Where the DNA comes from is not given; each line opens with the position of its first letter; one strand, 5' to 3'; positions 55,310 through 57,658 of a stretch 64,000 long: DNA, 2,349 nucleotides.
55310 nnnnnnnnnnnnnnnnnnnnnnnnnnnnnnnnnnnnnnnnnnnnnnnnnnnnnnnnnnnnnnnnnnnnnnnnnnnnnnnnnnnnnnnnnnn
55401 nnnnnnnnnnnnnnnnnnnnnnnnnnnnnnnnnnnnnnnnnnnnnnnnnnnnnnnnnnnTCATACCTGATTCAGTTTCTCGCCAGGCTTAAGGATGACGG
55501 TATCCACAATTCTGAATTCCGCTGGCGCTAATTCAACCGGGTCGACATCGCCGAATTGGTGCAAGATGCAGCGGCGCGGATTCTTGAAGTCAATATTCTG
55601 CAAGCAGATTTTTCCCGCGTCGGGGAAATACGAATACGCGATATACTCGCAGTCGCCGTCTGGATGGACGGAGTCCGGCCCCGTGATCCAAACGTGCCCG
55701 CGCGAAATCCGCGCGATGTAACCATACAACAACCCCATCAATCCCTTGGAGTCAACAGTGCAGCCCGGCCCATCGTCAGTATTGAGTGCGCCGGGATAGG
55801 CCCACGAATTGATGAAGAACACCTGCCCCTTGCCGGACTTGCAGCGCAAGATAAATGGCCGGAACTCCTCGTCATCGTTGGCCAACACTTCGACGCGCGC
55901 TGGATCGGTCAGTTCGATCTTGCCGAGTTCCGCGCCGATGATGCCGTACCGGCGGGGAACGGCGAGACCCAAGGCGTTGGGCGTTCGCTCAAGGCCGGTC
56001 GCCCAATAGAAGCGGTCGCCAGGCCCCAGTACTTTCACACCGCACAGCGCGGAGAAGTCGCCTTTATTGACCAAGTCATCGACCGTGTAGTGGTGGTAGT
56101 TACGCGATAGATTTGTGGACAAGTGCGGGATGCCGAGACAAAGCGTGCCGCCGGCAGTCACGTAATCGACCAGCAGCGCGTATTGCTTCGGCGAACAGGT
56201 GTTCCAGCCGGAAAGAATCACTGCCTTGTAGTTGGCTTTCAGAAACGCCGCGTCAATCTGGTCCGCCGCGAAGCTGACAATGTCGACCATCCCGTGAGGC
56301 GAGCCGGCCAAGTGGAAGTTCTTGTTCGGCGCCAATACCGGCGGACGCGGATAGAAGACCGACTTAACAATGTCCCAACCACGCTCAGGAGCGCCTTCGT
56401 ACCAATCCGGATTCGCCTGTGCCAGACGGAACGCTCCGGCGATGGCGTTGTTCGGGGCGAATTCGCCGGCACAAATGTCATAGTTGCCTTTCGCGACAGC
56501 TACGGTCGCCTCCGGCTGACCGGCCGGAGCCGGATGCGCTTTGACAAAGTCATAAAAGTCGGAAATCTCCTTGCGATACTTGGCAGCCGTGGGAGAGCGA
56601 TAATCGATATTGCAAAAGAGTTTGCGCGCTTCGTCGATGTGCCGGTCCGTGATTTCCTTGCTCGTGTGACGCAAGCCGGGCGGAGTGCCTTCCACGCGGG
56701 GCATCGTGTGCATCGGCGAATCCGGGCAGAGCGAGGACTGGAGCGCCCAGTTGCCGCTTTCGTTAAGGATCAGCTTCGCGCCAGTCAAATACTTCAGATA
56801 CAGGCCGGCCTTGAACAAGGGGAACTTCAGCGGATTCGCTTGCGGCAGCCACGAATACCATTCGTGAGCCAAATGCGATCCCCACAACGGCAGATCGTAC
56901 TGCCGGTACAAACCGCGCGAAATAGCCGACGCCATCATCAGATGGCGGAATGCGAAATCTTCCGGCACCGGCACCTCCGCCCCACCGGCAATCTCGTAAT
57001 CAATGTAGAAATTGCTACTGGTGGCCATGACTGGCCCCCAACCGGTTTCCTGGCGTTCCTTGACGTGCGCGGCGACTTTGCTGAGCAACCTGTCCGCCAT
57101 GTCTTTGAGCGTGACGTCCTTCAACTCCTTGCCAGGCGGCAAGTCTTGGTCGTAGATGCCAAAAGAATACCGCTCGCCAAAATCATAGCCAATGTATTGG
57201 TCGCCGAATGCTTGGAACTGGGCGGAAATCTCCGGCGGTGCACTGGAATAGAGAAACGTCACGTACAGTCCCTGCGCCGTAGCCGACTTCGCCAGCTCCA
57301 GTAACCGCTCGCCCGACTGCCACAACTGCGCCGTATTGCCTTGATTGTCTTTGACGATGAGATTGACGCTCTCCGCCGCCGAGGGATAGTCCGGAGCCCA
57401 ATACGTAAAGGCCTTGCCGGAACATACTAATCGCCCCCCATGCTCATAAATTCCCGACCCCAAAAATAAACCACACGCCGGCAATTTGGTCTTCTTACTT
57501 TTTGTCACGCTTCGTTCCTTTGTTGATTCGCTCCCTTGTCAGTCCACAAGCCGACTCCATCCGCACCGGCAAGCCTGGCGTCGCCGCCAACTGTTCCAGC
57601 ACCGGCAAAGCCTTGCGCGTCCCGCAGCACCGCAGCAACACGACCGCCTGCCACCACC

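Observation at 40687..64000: Putative GalNAc/galactose-containing glycan and amino-sugar utilisation island with several unclassifiable enzymes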

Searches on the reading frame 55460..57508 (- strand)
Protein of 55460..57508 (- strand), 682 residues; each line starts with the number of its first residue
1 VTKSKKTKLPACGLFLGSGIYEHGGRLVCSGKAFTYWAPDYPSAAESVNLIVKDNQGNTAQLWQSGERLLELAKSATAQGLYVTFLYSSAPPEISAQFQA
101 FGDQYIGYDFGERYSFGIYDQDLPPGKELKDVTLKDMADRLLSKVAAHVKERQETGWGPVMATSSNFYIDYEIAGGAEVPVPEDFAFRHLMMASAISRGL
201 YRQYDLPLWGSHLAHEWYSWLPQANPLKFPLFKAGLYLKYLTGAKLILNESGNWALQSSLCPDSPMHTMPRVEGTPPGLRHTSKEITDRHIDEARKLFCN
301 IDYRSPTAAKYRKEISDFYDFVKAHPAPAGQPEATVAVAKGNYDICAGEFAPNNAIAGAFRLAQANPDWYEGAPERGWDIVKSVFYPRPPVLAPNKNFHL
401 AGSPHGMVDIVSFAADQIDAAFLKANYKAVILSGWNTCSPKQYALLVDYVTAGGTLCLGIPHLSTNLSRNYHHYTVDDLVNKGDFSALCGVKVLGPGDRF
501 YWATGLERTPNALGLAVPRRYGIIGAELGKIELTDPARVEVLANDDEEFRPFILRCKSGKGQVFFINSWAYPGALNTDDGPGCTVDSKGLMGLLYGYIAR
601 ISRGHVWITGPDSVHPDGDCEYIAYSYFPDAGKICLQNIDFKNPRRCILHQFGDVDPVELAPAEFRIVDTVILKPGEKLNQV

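Call 4: search_protein_families(library=pfam, proteins=[window:55460-57508:-], max_evalue=0.01)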
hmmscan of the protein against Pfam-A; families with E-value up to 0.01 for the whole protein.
window:55460-57508:- (682 aa): 0 families

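Call 10: search_protein_families(library=ncbifam, proteins=[window:55460-57508:-], max_evalue=0.01)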
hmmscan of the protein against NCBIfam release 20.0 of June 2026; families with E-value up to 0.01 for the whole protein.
window:55460-57508:- (682 aa): 0 families

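Call 12: search_solved_structures(query=window:55460-57508:-, max_evalue=1)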
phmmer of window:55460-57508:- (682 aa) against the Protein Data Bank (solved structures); distinct sequences matched with E-value up to 1: 1.
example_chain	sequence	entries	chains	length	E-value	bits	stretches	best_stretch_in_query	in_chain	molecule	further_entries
2akl_A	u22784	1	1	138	0.29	12.5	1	8-61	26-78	phnA-like protein pa0128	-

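Call 15: find_homologous_proteins(query=window:55460-57508:-, max_evalue=0.001)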
Query window:55460-57508:- (682 aa): 475 proteins with E <= 0.001 among 8000 candidates; the best 120 are listed.
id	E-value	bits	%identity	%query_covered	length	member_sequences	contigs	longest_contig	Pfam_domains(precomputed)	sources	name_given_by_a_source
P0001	0.0e+0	1541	95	100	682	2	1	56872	-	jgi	-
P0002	0.0e+0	1419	86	100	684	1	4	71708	-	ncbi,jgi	jgi:hypothetical protein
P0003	0.0e+0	1378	84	99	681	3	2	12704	-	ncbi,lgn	ncbi:MAG: hypothetical protein WCL16_03220 [bacterium]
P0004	0.0e+0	1356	82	99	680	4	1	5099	-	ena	-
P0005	0.0e+0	1339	81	99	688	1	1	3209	-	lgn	-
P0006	0.0e+0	1330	80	99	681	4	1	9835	-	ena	-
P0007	0.0e+0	1327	81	99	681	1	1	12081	-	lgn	-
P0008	0.0e+0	1301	77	100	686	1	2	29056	-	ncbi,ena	-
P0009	0.0e+0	1296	79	99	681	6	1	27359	-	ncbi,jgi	jgi:hypothetical protein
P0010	0.0e+0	1280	76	100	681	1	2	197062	-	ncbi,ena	-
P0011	0.0e+0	1278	78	99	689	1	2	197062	-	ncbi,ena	-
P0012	0.0e+0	1274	76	99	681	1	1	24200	-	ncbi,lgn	-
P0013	0.0e+0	1263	76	99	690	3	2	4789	-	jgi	jgi:hypothetical protein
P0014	0.0e+0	1250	76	100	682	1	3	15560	-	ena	-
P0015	0.0e+0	1196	72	100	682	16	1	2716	-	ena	-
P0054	1.5e-243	828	52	99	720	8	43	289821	-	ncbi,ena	-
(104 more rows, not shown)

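Call 17: find_encoding_contigs(protein=P0001, flank=10000, max_places=2)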
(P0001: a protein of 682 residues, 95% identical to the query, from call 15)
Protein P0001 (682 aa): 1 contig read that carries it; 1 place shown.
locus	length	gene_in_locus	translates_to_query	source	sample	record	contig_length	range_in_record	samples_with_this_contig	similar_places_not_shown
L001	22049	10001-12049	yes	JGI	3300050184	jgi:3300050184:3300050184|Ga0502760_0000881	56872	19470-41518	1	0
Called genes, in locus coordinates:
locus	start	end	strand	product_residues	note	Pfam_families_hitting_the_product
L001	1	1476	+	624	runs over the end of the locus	PF00728:Glyco_hydro_20 (weak), PF18088:Glyco_H_20C_C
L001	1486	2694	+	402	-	-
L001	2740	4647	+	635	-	-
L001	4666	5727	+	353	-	PF00180:Iso_dh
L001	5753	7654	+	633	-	PF02065:Melibiase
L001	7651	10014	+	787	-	PF12831:FAD_oxidored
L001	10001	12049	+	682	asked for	-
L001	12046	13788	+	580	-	PF22680:Glyco_hydro_123_N_2 (weak)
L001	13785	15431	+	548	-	-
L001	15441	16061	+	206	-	-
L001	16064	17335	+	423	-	PF01408:GFO_IDH_MocA (weak), PF21252:Glyco_hydro_109_C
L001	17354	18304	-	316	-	PF00248:Aldo_ket_red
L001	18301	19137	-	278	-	PF09992:NAGPA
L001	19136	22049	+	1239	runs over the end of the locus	-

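Call 18: find_encoding_contigs(protein=P0054, flank=10000, max_places=3)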
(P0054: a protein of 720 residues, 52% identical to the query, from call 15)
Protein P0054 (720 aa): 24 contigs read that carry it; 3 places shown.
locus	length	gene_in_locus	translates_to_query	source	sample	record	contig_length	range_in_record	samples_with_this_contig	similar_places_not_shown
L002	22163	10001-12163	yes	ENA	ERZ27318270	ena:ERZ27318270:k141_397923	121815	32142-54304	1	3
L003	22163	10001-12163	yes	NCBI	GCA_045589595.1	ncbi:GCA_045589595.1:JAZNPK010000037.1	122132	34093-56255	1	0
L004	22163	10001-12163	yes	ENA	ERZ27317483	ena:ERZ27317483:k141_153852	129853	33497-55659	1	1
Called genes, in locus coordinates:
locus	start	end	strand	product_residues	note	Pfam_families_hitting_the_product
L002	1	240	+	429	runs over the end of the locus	PF00275:EPSP_synthase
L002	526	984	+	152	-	-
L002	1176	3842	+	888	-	PF25788:Ig_Rha78A_N, PF08531:Bac_rhamnosid_N, PF05592:Bac_rhamnosid, PF17389:Bac_rhamnosid6H, PF17390:Bac_rhamnosid_C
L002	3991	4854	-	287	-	PF04909:Amidohydro_2 (weak)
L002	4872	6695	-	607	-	PF08497:Radical_SAM_N, PF04055:Radical_SAM (weak)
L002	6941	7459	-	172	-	PF13302:Acetyltransf_3, PF00583:Acetyltransf_1, PF13673:Acetyltransf_10, PF13508:Acetyltransf_7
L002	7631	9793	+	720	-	-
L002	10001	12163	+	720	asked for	-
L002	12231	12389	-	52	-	-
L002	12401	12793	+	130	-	-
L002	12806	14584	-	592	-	PF02837:Glyco_hydro_2_N (weak), PF00703:Glyco_hydro_2, PF02836:Glyco_hydro_2_C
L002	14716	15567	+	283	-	PF02311:AraC_binding, PF12833:HTH_18, PF00165:HTH_AraC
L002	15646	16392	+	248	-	PF03009:GDPD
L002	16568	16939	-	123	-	PF00903:Glyoxalase, PF22677:Ble-like_N (weak), PF12681:Glyoxalase_2 (weak), PF13669:Glyoxalase_4, PF18029:Glyoxalase_6 (weak)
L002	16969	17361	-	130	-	PF00072:Response_reg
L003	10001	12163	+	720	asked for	-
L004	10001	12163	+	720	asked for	-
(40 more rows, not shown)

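Call 25: find_related_loci(query=A1, collection=genome_contigs, flank=10000)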
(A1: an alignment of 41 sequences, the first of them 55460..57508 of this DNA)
Query A1 (682 aa) in genome_contigs; peptide patterns used: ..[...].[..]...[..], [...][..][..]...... (x = any residue, [..] = any of these).
157 stretches matched a pattern; 151 encode a relative of the query (tblastn E <= 1e-3); the best 80 are kept; 79 distinct loci.
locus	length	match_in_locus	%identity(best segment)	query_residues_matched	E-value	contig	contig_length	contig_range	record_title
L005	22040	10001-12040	86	1-680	0e+0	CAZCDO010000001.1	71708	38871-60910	MAG TPA_asm: uncultured Verrucomicrobiota bacterium isolate SRP272421_co1_708 genome assembly, contig: NODE_504_length_7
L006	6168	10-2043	80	4-681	0e+0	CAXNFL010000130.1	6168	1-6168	MAG: Kiritimatiellia bacterium isolate MiH-14oct19-170 genome assembly, contig: MiH-14oct19-C28668, whole genome shotgun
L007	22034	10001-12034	79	4-681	0e+0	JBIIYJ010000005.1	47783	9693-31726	MAG: Kiritimatiellia bacterium isolate ME2005-09-19_3300034101_group2_bin229 Rohwer_bin2517_scaffold_258_c1, whole genom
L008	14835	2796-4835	76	1-680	0e+0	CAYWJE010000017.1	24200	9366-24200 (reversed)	MAG TPA_asm: uncultured Verrucomicrobiota bacterium isolate binchicken_co139_732 genome assembly, contig: NODE_3594_leng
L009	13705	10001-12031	73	4-680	0e+0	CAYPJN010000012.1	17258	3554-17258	MAG TPA_asm: uncultured Lentisphaerales bacterium isolate binchicken_co39_275 genome assembly, contig: NODE_8065_length_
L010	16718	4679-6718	72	1-680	0e+0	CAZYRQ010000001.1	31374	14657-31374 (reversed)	MAG TPA_asm: uncultured Lentisphaerales bacterium isolate SRP294416_co3_199 genome assembly, contig: NODE_1770_length_31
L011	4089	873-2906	70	4-681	0e+0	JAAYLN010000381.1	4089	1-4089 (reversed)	MAG: Lentisphaerae bacterium isolate AS15tlH2ME_36 156977_AS15, whole genome shotgun sequence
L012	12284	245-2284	65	3-681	0e+0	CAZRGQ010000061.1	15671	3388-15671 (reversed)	MAG TPA_asm: uncultured Lentisphaerales bacterium isolate binchicken_co45_777 genome assembly, contig: NODE_6518_length_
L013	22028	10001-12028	76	4-679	0e+0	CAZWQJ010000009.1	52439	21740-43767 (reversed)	MAG TPA_asm: uncultured Victivallales bacterium isolate SRP272421_co1_443 genome assembly, contig: NODE_1024_length_5243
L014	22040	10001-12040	54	3-682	0e+0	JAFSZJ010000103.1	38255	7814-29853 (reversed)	MAG: Kiritimatiellae bacterium isolate RGIG3612 Goat_Rumen.Co__c2287699, whole genome shotgun sequence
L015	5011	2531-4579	53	4-681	0e+0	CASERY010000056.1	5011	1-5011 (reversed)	uncultured bacterium isolate CO.O43.metabat-bins.8 genome assembly, contig: CO.O43.metabat-bins.8.fa_k141_3828821, whole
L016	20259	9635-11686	54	5-681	0e+0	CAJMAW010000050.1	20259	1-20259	MAG TPA_asm: uncultured Lentisphaeria bacterium isolate ERR321547-bin.2 genome assembly, contig: NODE_1374_length_20259_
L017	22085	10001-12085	53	4-681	0e+0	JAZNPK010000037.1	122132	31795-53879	MAG: Victivallales bacterium isolate T1900044834_TS20190300.MAGScoT_cleanbin_000020 SGB_2913_k141_749582, whole genome s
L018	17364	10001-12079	53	4-681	0e+0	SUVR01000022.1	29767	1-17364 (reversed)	MAG: Lentisphaerae bacterium isolate SIG77 NODE_8375_length_29767_cov_3.951788, whole genome shotgun sequence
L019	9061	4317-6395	53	4-681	0e+0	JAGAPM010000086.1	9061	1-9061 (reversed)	MAG: Lentisphaeria bacterium isolate RGIG8655 Water_deer_Cecum.Co__c362767, whole genome shotgun sequence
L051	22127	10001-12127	50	8-668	0e+0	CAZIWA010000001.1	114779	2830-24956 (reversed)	MAG TPA_asm: uncultured Phycisphaeraceae bacterium isolate SRP193066_co1_98 genome assembly, contig: NODE_212_length_114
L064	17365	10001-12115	50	7-668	0e+0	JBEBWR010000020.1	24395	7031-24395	MAG: Chthoniobacter flavus isolate T2.bin.293 NODE_6726_length_24395_cov_12.193385, whole genome shotgun sequence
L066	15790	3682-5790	50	8-668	0e+0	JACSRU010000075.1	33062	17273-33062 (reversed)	MAG: Chthoniobacterales bacterium isolate VE2 contig-70_1202, whole genome shotgun sequence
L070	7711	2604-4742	50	1-667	0e+0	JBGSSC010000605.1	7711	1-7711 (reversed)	MAG: Terrimicrobiaceae bacterium isolate JTS-AC373 k141_1107873, whole genome shotgun sequence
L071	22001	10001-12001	51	13-681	0e+0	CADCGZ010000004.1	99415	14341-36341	uncultured bacterium isolate RUG14632 genome assembly, contig: RUG14632_asm_4, whole genome shotgun sequence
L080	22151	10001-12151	47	3-671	0e+0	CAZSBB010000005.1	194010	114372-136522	MAG TPA_asm: uncultured Phycisphaeraceae bacterium isolate binchicken_co208_234 genome assembly, contig: NODE_19_length_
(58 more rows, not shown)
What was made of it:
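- Closest known: GH42 beta-galactosidases, GH35. Different: The relatives found are almost all PVC (call 25).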

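Call 34: predict_structure(alignment_id=A1)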
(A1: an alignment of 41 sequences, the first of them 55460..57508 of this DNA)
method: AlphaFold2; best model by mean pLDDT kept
length: 682 residues; sequences in the alignment: 41
mean_pLDDT: 92.6   pTM: 0.93
mean pLDDT of the five models: 92.6, 92.4, 91.4, 91.4, 90.6
residues with pLDDT >= 90: 544; 70-90: 116; 50-70: 19; < 50: 3
segments of 3 or more residues with pLDDT < 50: none
pLDDT, mean of each block of 10 residues (from residue 1): 76 96 89 87 93 96 96 98 95 96 95 67 74 90 94 95 87 95 91 96 95 81 94 97 94 82 92 74 85 96 93 96 97 97 89 88 90 95 97 95 98 94 96 97 98 98 95 96 98 94 92 92 84 97 93 97 97 91 89 97 97 95 98 98 98 97 98 92 66
secondary structure, 60 per line:
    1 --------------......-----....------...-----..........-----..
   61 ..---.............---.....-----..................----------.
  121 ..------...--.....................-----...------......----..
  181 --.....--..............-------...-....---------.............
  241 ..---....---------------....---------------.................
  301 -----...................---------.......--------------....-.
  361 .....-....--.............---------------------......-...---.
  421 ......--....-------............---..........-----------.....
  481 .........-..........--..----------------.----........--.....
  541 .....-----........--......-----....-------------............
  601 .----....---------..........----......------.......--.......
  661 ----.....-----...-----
elements in order: E15-20 E26-29 E36-38 H44-53 E59-62 H66-78 E82-86 H92-104 E105-109 H134-154 E160-162 H169-174 H184-187 H190-203 E211-213 H215-218 H228-242 E246-249 H265-268 H284-300 H306-324 E334-340 H360-365 H373-385 E407-412 H420-426 E429-432 H440-451 E455-459 H460-463 H480-483 H486-489 E491-500 E526-533 E539-545 E551-558 E561-566 H572-575 H589-601 E606-609 H619-622 E623-628 E633-638 E645-651 E654-660 E665-669
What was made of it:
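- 55460..57508 (-): U682: member of a protein family that matched no family library or solved structure, with a GH42-type three-domain fold ((beta/alpha)8 barrel, alpha/beta domain, beta-sandwich). No signal peptide. Candidate retaining glycosidase of clan GH-A. AF2 pLDDT 92.6 (call 34).
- On GH42: AF2 model pLDDT 92.6 (call 34).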

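Call 37: fold_search(model_id=the predicted structure, library=pdb)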
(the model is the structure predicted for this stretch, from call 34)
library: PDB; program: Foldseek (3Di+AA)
matches with E <= 10: 1000; with E <= 0.001: 144
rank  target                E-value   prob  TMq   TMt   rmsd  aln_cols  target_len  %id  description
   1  7x87_A                6.5e-16  1.00  0.55  0.53   9.0       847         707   11  The complex structure of beta-1,2-glucosyltransferase from Ignavibacterium album with sophotetraose observed as sophor (released 2022-04-20)
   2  5e9a_B                9.3e-16  1.00  0.54  0.54   8.1       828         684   12  Crystal structure analysis of the cold-adamped beta-galactosidase from Rahnella sp. R3 (released 2016-10-26)
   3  7vkw_B                2.0e-15  1.00  0.54  0.52   9.3       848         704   10  The apo structure of beta-1,2-glucosyltransferase from Ignavibacterium album (released 2022-03-09)
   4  7vl3_A                2.1e-15  1.00  0.41  0.40  15.6       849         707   10  The complex structure of beta-1,2-glucosyltransferase from Ignavibacterium album with phenyl alpha-D-glucoside (released 2022-03-09)
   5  7vkw_A                4.0e-15  1.00  0.55  0.54   8.8       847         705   11  The apo structure of beta-1,2-glucosyltransferase from Ignavibacterium album (released 2022-03-09)
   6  7vky_A                4.3e-15  1.00  0.55  0.54   9.0       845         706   11  The complex structure of beta-1,2-glucosyltransferase from Ignavibacterium album with sophorose (released 2022-03-09)
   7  7x87_B                8.6e-15  1.00  0.56  0.54   8.8       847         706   11  The complex structure of beta-1,2-glucosyltransferase from Ignavibacterium album with sophotetraose observed as sophor (released 2022-04-20)
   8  3tts_A                1.0e-14  1.00  0.54  0.55   8.2       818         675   13  Crystal structure of beta-galactosidase from Bacillus circulans sp. alkalophilus (released 2012-03-21)
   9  7vky_B                1.3e-14  1.00  0.55  0.54   7.7       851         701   11  The complex structure of beta-1,2-glucosyltransferase from Ignavibacterium album with sophorose (released 2022-03-09)
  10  5e9a_A                1.4e-14  1.00  0.53  0.53   8.3       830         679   13  Crystal structure analysis of the cold-adamped beta-galactosidase from Rahnella sp. R3 (released 2016-10-26)
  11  7vl0_B                1.7e-14  1.00  0.56  0.55   7.3       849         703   10  The complex structure of beta-1,2-glucosyltransferase from Ignavibacterium album with p-nitrophenyl-alpha-D-glucopyran (released 2022-03-09)
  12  7vkx_A                1.9e-14  1.00  0.55  0.53   9.1       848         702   11  The complex structure of beta-1,2-glucosyltransferase from Ignavibacterium album with glucose (released 2022-03-09)
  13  7vkz_A                2.1e-14  1.00  0.56  0.54   8.9       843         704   10  The complex structure of beta-1,2-glucosyltransferase from Ignavibacterium album with 1-Deoxynojirimycin (released 2022-03-09)
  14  7vkz_B                3.7e-14  1.00  0.58  0.56   7.5       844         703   10  The complex structure of beta-1,2-glucosyltransferase from Ignavibacterium album with 1-Deoxynojirimycin (released 2022-03-09)
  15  7vl2_B                5.6e-14  1.00  0.41  0.40  15.0       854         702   10  The complex structure of beta-1,2-glucosyltransferase from Ignavibacterium album with ethyl alpha-D-Glucoside (released 2022-03-09)
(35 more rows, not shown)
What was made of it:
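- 55460..57508 (-): Foldseek matches GH35 7X87, GH42 5E9A/3TTS and GH164 6T7G at E 1e-13 to 1e-16, 10-13% identity (call 37).
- On GH42: Foldseek 5E9A and 3TTS at E about 1e-15, TM 0.54 (call 37).
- The top Foldseek match, 7X87, is a transglycosylating enzyme (call 37).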
